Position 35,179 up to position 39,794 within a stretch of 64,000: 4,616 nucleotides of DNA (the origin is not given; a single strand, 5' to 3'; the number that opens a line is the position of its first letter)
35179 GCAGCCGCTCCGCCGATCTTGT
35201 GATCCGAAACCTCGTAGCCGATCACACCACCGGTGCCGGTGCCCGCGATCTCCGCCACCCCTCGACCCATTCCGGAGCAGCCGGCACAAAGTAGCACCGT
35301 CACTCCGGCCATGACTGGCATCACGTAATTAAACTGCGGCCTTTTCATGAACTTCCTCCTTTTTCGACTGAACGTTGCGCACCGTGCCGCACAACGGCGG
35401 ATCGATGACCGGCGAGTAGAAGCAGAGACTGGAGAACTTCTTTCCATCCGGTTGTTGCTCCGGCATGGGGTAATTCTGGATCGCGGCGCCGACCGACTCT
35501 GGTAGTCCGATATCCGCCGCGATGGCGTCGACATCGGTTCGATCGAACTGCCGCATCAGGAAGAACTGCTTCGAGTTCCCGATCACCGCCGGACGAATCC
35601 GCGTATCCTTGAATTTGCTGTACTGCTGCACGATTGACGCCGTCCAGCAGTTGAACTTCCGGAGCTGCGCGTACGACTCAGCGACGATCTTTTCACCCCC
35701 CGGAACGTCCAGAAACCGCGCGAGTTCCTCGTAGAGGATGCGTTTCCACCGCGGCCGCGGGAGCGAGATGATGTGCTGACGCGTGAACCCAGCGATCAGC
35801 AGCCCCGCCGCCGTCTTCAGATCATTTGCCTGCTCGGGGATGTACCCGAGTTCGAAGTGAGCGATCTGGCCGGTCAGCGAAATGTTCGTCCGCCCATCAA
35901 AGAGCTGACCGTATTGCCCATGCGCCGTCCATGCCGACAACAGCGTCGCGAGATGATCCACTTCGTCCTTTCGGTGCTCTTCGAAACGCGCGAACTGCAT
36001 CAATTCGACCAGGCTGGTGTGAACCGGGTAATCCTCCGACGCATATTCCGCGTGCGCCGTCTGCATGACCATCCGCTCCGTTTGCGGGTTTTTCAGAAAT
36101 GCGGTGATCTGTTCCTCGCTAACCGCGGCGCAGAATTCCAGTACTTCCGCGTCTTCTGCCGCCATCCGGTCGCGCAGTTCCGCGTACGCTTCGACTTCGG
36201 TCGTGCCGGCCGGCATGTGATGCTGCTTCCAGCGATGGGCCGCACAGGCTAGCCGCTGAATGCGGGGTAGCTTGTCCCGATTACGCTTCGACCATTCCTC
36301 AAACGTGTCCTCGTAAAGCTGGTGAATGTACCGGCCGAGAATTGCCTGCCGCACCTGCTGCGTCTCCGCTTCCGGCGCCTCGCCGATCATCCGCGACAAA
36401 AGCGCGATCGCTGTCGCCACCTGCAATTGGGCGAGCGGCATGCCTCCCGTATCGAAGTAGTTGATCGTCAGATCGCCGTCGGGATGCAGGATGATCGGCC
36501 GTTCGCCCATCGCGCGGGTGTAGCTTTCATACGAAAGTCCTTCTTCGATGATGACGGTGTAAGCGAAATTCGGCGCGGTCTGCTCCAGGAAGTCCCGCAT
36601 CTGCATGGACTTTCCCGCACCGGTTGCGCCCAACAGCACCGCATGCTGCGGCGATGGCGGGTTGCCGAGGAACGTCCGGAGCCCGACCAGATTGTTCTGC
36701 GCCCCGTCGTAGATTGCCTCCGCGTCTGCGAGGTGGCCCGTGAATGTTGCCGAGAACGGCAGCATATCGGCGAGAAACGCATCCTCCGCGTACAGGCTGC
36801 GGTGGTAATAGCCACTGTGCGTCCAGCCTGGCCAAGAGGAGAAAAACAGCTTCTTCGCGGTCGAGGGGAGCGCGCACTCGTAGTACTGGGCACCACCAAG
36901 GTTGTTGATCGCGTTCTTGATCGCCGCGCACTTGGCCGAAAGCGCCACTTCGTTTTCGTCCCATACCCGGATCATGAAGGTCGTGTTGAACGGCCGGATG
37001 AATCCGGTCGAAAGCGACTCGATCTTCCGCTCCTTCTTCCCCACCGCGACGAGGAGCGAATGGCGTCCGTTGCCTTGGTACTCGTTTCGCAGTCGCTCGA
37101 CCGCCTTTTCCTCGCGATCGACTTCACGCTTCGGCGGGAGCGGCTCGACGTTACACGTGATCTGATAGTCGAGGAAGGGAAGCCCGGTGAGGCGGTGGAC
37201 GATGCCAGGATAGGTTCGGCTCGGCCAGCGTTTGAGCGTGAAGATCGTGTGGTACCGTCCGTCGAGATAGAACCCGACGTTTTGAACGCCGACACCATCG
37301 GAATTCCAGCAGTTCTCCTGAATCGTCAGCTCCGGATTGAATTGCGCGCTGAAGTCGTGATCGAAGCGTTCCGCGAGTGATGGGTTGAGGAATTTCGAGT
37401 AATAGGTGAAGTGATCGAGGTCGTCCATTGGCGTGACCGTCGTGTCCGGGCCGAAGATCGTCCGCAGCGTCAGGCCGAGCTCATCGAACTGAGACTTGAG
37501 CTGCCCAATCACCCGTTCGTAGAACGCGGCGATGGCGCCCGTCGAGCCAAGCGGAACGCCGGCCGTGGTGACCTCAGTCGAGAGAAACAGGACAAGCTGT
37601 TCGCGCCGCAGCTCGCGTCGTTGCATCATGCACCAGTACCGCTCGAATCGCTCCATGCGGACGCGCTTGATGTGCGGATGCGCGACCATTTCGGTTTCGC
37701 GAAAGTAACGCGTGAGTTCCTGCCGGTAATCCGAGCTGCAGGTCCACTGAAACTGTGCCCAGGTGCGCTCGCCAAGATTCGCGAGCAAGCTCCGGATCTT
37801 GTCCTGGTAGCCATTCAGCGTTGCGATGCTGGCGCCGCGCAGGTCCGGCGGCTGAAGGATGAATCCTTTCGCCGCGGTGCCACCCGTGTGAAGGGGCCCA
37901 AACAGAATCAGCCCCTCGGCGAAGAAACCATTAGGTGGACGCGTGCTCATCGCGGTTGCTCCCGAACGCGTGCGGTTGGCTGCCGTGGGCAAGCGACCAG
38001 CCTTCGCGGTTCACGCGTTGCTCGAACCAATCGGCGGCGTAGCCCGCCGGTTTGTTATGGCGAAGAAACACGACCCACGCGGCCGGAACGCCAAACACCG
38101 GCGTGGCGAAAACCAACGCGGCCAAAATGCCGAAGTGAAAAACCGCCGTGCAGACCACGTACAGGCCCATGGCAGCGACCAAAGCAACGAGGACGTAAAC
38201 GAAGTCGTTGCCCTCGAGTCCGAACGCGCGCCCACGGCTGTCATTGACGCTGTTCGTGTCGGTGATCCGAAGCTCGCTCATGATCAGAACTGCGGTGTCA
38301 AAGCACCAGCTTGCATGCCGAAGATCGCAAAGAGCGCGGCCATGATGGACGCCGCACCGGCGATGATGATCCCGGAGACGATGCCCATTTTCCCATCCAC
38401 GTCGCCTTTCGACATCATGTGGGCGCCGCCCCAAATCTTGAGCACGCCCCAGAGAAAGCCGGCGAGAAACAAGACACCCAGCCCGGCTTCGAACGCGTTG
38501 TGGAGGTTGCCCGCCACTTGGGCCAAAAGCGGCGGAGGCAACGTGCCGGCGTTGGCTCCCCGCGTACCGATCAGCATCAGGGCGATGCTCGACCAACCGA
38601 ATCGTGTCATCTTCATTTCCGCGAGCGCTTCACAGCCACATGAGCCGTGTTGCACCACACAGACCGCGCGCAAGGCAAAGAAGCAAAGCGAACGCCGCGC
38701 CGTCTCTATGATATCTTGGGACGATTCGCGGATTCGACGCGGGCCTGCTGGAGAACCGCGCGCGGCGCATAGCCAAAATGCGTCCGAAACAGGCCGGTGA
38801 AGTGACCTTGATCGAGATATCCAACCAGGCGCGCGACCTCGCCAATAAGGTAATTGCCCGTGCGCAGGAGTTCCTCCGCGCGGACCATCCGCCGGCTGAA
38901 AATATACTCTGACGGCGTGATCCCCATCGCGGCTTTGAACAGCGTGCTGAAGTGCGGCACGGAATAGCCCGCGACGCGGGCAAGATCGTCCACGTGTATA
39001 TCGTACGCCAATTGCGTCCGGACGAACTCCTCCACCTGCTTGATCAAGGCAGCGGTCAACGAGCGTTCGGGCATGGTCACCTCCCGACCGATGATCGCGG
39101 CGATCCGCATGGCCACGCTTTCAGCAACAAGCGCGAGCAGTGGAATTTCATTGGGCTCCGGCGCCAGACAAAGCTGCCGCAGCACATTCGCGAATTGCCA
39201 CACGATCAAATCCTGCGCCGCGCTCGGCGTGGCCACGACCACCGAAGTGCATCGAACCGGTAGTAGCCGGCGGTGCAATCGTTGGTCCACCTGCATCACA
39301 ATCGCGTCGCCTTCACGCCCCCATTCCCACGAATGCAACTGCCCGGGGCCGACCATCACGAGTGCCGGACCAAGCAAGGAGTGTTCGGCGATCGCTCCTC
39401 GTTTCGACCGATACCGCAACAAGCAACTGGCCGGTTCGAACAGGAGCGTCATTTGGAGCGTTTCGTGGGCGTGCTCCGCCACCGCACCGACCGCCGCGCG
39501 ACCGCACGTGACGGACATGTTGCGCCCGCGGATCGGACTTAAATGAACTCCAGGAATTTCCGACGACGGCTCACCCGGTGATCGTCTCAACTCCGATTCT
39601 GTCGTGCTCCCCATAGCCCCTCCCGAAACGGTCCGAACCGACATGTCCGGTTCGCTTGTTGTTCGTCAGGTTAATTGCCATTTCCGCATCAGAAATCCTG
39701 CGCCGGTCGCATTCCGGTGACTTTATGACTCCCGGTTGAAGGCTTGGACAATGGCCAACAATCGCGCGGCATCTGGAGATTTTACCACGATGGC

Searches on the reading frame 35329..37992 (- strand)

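Call 58: search_protein_families(library=pfam, proteins=[window:35329-37992:-], max_evalue=0.00001)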
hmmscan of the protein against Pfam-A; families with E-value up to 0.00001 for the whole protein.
window:35329-37992:- (887 aa): 1 family
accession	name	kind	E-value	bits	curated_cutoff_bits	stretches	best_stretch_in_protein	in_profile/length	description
PF19044.6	P-loop_TraG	-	7.8e-06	25.2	25.8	0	451-506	32-87/413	TraG P-loop domain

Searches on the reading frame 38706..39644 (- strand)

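Call 76: search_protein_families(library=pfam, proteins=[window:38706-39644:-], max_evalue=0.00001)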
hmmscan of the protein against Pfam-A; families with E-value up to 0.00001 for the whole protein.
window:38706-39644:- (312 aa): 2 families
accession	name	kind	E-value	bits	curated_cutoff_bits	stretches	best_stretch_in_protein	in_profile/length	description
PF00165.29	HTH_AraC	-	2e-19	69.7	26.6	2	210-248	3-41/42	Bacterial regulatory helix-turn-helix proteins, AraC family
PF12833.13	HTH_18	-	2.9e-18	66.4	33.6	1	221-299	1-79/80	Helix-turn-helix domain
